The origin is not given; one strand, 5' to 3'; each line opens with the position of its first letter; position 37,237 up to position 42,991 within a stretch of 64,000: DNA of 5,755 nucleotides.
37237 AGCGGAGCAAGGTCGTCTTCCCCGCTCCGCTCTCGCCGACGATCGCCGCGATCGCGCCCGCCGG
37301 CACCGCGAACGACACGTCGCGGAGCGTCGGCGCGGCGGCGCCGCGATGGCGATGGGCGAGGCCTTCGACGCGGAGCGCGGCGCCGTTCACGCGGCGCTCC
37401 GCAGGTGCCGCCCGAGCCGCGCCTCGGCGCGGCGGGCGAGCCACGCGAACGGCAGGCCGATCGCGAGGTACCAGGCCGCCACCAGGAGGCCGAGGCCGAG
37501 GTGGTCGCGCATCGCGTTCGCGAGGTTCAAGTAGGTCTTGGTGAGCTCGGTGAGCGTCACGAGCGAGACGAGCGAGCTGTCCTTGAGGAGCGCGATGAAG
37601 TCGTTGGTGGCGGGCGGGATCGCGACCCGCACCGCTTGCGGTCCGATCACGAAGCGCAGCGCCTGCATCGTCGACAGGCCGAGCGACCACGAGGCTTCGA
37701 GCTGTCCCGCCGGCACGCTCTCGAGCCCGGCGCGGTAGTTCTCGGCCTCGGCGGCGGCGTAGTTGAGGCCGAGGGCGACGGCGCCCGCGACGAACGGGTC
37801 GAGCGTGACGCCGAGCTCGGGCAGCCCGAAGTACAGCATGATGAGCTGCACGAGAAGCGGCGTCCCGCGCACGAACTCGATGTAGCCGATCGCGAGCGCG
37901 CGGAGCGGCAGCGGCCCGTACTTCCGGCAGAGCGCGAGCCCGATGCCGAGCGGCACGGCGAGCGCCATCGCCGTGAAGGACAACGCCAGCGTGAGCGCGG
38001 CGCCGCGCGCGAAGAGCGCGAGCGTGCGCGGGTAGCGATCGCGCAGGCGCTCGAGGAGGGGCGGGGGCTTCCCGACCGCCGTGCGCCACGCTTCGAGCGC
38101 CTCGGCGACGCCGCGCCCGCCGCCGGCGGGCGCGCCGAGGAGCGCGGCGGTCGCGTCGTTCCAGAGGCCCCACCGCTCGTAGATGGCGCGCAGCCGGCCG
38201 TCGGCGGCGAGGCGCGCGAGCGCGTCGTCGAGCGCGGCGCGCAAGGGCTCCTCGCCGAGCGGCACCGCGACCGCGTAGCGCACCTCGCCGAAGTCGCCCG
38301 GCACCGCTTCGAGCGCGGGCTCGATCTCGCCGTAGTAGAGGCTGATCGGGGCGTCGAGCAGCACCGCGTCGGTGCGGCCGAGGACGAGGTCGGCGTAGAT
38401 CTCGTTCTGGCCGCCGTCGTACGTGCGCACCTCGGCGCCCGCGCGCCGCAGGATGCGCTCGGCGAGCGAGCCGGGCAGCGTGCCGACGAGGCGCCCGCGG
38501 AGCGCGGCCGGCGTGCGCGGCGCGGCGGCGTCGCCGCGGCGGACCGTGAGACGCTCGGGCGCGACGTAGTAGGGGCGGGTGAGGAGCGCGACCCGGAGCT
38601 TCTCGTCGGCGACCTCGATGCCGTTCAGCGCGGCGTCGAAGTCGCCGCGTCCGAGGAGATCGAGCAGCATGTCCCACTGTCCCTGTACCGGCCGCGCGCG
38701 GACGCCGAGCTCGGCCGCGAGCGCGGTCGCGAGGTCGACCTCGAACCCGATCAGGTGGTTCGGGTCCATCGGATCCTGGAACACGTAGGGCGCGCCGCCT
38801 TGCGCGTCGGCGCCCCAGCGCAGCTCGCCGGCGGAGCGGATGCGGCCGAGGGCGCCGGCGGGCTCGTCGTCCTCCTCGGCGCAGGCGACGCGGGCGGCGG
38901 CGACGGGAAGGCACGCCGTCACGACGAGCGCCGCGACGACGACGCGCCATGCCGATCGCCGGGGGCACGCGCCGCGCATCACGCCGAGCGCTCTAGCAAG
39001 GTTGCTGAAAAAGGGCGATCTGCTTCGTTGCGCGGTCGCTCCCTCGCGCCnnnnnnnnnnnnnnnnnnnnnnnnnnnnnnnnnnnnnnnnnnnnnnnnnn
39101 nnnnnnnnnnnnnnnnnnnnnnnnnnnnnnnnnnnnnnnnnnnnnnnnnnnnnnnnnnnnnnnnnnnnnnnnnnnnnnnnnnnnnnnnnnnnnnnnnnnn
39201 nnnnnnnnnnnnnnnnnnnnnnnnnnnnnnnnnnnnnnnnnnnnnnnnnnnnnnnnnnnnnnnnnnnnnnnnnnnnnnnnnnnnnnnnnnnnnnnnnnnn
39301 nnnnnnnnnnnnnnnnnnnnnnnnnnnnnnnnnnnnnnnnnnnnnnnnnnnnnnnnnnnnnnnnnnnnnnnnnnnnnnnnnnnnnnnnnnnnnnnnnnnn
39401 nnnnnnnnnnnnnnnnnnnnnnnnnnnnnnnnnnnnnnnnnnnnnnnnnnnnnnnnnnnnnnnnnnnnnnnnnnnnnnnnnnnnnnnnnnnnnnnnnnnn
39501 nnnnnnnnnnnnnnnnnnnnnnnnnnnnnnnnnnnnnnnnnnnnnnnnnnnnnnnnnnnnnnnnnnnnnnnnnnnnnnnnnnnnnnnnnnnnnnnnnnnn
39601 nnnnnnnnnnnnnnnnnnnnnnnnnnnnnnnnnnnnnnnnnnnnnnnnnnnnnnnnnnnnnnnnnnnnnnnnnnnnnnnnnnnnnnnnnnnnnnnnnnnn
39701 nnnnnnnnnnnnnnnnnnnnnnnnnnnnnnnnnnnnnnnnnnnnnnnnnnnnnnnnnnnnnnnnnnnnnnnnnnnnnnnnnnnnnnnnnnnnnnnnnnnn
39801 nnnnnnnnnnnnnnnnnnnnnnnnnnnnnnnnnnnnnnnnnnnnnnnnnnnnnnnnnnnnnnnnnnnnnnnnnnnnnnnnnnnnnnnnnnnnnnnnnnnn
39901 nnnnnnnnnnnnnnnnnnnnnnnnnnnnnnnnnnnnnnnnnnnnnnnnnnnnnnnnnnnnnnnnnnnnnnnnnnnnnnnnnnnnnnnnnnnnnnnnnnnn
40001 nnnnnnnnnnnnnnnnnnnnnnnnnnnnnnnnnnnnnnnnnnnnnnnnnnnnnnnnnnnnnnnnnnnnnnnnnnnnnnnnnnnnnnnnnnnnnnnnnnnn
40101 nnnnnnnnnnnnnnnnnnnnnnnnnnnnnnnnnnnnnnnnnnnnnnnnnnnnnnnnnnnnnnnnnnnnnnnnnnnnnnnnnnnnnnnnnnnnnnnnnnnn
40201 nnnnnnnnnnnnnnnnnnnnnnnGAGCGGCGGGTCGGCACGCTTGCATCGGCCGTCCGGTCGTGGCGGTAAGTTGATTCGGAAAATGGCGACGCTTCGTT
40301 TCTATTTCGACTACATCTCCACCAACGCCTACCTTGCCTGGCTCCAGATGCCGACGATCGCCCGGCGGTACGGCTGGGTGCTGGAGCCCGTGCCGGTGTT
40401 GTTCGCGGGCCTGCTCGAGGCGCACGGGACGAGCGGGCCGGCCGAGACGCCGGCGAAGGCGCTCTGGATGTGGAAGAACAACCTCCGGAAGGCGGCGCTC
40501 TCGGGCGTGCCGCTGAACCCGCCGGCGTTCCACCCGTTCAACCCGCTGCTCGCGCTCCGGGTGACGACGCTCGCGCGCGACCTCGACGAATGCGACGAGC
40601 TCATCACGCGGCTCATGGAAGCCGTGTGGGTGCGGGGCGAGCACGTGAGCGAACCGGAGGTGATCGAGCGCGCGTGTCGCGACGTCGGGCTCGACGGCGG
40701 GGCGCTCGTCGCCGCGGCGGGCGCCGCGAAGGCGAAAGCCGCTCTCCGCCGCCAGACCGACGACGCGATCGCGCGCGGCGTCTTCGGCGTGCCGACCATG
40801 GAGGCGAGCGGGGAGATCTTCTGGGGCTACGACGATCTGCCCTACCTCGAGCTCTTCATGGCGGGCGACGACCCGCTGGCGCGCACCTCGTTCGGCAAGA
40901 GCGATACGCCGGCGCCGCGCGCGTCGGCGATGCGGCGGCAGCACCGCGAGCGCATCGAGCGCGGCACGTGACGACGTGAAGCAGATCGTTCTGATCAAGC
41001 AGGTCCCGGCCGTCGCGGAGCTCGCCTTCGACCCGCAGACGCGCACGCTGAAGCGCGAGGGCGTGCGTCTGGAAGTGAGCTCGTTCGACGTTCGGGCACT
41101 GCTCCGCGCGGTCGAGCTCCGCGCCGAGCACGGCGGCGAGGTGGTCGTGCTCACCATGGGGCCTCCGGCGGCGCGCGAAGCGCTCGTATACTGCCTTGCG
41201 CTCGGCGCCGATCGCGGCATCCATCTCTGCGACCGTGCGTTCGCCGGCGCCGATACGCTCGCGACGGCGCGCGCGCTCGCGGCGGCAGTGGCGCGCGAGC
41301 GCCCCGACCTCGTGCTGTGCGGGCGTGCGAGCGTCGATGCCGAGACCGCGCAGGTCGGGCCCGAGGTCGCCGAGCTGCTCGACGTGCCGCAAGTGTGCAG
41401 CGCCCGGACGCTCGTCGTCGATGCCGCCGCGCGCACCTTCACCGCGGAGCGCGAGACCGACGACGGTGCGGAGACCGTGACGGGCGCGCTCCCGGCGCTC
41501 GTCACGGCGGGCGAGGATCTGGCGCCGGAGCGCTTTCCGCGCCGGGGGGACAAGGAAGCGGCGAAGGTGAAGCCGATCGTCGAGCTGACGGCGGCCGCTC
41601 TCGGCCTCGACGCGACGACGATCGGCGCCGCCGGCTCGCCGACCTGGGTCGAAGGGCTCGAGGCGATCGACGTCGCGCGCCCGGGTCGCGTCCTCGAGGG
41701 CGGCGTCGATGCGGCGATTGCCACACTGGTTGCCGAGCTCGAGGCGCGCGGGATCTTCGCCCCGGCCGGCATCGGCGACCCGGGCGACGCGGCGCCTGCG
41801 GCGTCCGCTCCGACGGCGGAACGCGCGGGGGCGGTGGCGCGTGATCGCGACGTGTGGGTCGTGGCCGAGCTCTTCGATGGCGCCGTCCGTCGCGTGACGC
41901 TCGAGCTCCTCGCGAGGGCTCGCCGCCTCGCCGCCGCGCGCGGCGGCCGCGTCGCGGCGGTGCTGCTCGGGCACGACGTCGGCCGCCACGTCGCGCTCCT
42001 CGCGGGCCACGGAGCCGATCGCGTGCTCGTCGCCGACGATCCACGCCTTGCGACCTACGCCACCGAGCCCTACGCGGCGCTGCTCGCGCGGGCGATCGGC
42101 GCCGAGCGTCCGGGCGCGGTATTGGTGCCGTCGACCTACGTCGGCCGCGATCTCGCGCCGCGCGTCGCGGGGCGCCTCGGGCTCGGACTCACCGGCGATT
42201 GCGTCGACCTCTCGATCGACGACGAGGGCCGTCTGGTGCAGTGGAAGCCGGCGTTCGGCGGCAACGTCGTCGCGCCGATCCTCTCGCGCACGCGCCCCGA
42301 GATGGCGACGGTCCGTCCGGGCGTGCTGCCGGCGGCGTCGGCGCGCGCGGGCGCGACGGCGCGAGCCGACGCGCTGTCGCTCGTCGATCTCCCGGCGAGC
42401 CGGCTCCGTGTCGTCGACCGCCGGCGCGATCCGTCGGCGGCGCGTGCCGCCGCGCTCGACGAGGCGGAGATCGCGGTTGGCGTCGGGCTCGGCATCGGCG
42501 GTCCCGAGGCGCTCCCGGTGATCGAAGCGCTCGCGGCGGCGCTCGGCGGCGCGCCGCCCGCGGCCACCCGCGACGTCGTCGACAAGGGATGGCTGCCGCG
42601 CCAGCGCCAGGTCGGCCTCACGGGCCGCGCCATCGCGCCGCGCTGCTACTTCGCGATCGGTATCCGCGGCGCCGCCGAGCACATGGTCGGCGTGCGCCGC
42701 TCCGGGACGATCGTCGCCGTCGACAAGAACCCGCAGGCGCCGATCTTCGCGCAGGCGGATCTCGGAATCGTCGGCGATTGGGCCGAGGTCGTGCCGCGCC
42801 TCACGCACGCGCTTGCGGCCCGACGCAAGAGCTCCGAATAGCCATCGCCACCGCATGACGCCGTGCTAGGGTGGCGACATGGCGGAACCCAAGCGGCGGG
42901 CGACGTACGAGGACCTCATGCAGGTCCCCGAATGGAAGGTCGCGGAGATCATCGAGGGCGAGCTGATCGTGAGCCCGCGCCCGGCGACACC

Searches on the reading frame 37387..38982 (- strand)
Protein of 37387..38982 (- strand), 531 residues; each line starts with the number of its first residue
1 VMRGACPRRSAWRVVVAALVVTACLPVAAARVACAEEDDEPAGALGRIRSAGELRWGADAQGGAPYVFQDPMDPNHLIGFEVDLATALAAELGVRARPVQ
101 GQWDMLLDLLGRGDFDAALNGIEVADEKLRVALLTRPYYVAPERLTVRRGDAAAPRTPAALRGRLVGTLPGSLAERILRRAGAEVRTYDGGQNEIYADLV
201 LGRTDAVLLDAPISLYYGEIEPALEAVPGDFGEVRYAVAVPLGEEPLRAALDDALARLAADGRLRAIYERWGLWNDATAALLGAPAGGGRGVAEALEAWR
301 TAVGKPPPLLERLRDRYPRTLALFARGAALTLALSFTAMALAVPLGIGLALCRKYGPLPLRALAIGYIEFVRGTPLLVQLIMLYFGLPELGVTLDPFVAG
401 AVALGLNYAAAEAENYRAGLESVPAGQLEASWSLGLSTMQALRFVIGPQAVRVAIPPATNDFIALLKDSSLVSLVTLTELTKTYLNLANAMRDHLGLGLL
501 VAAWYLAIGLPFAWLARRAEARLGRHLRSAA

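Call 51: search_protein_families(library=pfam, proteins=[window:37387-38982:-], max_evalue=0.00001)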
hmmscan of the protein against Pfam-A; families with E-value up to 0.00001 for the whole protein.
window:37387-38982:- (531 aa): 2 families
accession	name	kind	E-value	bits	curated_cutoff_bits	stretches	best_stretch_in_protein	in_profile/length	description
PF00497.25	SBP_bac_3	-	1.1e-22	80.6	26.4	1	63-272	9-130/132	Bacterial extracellular solute-binding proteins, family 3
PF00528.27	BPD_transp_1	-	8.4e-18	65.2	26.4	1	342-523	1-182/184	Binding-protein-dependent transport system inner membrane component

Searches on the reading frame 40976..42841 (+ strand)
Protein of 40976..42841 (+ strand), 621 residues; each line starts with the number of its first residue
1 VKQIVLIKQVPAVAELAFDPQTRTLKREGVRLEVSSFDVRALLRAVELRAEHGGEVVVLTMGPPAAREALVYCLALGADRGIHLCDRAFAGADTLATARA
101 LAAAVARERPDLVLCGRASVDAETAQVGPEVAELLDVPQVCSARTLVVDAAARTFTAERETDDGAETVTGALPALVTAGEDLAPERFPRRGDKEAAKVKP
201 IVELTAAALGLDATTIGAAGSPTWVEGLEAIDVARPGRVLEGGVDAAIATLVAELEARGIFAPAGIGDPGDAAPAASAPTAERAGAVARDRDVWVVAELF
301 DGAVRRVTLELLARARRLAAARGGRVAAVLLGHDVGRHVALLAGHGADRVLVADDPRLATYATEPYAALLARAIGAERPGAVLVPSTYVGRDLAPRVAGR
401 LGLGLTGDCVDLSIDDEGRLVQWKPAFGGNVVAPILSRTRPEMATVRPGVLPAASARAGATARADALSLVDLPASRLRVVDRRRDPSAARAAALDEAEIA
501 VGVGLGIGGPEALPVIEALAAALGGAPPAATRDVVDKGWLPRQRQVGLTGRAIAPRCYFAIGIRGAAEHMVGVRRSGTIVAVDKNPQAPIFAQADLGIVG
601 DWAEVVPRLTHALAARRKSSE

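Call 51: search_protein_families(library=pfam, proteins=[window:40976-42841:+], max_evalue=0.00001)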
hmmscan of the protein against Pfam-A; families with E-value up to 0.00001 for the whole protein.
window:40976-42841:+ (621 aa): 2 families
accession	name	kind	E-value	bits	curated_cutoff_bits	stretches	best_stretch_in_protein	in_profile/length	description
PF01012.27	ETF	-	1.5e-77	259.9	26.7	2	293-468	1-177/181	Electron transfer flavoprotein domain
PF00766.25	ETF_alpha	-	8.3e-25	87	27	1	494-574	2-81/81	Electron transfer flavoprotein FAD-binding domain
